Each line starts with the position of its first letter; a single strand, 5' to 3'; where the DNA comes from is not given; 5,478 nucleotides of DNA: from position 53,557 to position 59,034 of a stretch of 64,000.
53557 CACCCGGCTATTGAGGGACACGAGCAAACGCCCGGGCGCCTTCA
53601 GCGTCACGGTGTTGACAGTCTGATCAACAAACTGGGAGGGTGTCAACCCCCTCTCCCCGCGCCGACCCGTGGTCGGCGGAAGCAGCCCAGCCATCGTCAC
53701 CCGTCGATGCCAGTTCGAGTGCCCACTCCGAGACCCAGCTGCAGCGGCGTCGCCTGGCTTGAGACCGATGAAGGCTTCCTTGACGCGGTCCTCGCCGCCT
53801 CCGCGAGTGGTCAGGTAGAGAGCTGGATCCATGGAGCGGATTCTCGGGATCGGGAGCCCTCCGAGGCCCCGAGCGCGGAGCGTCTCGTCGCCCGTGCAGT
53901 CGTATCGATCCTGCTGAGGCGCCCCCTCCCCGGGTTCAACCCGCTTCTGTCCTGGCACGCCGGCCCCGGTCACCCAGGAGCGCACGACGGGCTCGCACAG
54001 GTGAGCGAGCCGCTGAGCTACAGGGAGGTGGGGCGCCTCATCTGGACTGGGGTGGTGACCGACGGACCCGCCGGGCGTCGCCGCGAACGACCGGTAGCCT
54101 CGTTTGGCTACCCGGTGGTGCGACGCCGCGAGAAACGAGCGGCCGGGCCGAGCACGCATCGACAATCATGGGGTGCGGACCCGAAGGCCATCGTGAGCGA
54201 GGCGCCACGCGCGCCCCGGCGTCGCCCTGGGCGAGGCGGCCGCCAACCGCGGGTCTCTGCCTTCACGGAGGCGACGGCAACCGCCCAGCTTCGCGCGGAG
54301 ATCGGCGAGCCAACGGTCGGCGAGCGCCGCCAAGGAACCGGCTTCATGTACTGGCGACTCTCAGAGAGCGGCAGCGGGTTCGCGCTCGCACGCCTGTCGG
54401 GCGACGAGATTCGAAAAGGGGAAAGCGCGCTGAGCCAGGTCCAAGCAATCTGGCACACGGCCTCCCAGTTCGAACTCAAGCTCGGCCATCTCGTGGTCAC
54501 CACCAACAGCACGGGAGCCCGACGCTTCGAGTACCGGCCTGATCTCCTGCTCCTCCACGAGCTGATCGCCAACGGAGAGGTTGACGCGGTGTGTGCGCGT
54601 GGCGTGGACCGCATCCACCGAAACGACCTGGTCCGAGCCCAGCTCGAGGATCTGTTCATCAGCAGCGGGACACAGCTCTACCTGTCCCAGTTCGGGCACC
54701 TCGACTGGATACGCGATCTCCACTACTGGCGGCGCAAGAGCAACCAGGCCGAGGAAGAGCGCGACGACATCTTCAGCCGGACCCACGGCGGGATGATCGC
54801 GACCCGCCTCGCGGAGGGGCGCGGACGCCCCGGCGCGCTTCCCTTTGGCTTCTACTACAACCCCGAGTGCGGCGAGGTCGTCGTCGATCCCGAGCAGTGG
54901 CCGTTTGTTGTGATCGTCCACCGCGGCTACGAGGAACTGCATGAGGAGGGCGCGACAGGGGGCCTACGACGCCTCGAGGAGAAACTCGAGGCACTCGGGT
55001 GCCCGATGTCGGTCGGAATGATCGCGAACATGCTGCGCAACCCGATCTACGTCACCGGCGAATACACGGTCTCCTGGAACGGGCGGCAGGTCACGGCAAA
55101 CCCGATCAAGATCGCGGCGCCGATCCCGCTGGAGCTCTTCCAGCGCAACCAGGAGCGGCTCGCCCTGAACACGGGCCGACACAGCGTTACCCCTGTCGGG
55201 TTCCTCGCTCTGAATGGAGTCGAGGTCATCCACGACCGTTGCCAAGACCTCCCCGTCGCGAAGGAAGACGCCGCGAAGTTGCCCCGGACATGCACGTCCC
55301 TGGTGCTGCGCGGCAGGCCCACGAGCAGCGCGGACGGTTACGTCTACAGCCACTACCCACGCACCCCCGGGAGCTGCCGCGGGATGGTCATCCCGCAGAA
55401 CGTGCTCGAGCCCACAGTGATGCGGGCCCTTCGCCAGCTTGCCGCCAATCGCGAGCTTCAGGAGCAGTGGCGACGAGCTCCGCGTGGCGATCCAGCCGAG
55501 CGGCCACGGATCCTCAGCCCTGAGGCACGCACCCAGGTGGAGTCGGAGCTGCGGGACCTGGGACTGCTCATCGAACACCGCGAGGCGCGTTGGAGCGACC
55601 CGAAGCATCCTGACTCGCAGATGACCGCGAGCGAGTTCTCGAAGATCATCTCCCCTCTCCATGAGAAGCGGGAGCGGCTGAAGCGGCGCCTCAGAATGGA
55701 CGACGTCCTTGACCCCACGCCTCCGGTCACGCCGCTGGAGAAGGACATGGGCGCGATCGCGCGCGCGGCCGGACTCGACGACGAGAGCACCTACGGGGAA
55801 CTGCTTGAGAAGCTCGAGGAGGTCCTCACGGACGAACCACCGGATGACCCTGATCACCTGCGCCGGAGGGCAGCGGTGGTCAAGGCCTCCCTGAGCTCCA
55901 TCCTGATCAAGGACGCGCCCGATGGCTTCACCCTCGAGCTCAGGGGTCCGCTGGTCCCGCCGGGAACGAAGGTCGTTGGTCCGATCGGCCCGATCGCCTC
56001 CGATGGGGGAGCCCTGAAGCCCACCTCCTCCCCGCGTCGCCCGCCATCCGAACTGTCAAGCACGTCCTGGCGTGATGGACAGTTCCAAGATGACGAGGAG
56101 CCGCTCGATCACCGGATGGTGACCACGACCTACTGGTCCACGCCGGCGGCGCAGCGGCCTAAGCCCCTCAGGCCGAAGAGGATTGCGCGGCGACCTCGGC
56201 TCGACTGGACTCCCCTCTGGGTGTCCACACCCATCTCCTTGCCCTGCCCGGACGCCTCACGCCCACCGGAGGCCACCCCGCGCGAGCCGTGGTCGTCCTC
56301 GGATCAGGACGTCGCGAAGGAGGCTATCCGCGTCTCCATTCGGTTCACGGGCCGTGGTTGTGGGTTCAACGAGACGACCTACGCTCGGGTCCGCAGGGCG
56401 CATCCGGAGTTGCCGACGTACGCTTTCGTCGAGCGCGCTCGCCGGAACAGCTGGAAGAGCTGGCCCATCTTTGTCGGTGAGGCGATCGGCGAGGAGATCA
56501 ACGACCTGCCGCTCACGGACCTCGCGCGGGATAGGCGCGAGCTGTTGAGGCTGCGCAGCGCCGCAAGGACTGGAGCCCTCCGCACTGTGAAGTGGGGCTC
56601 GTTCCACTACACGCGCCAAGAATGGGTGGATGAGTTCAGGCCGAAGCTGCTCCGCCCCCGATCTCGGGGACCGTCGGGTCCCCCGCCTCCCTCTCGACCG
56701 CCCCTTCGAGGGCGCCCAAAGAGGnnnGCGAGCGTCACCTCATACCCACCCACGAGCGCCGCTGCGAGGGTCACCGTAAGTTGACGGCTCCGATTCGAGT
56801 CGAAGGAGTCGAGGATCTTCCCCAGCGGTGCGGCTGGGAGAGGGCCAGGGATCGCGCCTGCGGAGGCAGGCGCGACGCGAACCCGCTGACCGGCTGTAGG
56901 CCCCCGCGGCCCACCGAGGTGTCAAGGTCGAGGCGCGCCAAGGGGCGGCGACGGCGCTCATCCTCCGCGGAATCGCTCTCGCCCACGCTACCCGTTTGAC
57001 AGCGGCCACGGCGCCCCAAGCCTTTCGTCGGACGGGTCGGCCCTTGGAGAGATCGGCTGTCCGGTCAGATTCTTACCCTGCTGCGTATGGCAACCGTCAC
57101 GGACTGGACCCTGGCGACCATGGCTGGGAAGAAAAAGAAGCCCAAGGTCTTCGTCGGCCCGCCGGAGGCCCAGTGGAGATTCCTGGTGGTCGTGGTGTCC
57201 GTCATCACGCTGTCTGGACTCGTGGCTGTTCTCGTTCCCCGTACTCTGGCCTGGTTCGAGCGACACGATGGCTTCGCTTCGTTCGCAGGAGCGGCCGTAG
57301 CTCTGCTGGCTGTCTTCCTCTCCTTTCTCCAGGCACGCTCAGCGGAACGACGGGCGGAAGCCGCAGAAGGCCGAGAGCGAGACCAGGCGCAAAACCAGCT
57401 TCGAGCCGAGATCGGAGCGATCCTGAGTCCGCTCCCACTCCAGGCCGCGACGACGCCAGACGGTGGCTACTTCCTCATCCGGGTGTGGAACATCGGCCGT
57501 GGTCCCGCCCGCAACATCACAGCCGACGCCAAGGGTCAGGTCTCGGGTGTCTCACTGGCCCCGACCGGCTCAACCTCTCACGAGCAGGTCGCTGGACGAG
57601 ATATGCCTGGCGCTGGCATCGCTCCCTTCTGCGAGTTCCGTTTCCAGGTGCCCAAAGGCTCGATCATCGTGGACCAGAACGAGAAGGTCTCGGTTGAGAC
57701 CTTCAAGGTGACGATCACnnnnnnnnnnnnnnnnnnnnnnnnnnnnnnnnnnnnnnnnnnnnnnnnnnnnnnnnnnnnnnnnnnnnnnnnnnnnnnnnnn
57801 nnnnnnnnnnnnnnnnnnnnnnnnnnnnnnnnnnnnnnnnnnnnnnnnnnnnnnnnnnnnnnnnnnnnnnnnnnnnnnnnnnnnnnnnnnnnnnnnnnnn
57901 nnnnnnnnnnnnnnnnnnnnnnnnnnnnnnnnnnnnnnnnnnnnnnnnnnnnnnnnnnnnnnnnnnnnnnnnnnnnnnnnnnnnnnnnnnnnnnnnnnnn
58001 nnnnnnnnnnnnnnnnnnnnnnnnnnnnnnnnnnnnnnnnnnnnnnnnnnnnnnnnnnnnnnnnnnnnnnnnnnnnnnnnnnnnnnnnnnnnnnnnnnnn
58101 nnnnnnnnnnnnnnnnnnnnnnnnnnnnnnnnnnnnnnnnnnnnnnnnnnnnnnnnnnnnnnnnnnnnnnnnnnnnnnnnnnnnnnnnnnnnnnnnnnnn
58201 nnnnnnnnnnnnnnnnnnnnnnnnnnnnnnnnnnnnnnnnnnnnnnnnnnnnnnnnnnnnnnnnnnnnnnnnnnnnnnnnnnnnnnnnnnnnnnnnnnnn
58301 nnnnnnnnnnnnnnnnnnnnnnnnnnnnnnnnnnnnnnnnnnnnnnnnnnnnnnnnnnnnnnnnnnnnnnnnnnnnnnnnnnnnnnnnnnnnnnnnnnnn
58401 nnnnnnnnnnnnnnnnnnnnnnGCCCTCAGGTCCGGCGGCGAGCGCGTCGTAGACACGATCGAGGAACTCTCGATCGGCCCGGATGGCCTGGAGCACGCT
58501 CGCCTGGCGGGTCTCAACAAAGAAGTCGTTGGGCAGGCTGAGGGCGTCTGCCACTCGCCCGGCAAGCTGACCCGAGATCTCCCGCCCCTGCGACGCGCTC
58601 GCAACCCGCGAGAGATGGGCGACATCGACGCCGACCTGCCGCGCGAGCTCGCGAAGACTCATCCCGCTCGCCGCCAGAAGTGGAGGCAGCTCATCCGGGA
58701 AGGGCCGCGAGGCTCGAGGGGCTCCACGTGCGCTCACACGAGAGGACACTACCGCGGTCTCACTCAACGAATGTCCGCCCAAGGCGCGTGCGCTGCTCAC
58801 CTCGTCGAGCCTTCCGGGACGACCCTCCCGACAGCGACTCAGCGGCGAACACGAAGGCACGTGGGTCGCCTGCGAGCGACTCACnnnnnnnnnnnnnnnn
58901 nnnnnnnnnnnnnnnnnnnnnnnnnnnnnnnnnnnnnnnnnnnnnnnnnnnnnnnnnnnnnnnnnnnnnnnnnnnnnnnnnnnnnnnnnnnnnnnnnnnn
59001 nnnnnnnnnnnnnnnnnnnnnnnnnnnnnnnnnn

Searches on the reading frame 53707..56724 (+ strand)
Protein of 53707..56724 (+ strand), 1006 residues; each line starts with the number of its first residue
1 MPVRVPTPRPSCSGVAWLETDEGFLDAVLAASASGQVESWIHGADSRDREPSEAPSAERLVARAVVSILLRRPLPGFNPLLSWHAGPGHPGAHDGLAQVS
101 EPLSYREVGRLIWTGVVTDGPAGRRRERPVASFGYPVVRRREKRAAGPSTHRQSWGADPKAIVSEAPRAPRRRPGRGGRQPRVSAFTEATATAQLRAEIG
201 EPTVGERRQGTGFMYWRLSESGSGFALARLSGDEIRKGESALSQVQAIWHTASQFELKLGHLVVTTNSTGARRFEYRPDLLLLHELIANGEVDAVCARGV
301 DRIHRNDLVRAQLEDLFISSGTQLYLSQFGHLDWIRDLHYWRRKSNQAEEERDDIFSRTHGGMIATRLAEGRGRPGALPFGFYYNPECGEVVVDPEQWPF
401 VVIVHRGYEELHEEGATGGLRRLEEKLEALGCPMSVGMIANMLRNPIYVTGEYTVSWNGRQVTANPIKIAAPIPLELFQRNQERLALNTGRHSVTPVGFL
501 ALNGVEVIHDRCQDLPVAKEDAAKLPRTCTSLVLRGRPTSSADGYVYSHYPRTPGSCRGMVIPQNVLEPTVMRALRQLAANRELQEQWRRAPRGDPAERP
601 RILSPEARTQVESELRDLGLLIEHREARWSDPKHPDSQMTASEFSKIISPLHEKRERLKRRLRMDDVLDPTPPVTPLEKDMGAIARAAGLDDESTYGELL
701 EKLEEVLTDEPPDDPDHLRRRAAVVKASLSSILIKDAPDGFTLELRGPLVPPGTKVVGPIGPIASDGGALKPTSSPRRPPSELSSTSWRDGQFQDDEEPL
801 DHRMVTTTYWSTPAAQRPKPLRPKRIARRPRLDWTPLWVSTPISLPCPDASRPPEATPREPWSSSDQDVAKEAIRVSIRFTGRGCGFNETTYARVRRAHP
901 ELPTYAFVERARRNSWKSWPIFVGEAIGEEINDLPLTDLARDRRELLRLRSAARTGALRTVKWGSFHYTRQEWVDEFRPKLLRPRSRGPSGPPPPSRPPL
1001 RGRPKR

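Call 33: search_protein_families(library=pfam, proteins=[window:53707-56724:+], max_evalue=0.01)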
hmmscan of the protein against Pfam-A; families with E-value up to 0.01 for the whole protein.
window:53707-56724:+ (1006 aa): 1 family
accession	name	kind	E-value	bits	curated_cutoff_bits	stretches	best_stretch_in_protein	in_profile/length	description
PF00239.26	Resolvase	-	7.7e-05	23.3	23.3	1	227-367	4-140/145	Resolvase, N terminal domain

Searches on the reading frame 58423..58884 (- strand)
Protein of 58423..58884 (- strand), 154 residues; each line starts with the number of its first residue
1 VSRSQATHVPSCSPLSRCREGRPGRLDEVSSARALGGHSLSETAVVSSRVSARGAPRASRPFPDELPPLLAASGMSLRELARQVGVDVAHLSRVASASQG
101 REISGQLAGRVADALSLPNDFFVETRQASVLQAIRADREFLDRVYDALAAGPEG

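Call 33: search_protein_families(library=pfam, proteins=[window:58423-58884:-], max_evalue=0.01)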
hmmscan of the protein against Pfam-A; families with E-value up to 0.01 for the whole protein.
window:58423-58884:- (154 aa): 1 family
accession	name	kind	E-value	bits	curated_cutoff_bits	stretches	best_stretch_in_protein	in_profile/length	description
PF01381.28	HTH_3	-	0.00022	21.6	23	1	72-116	7-49/55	Helix-turn-helix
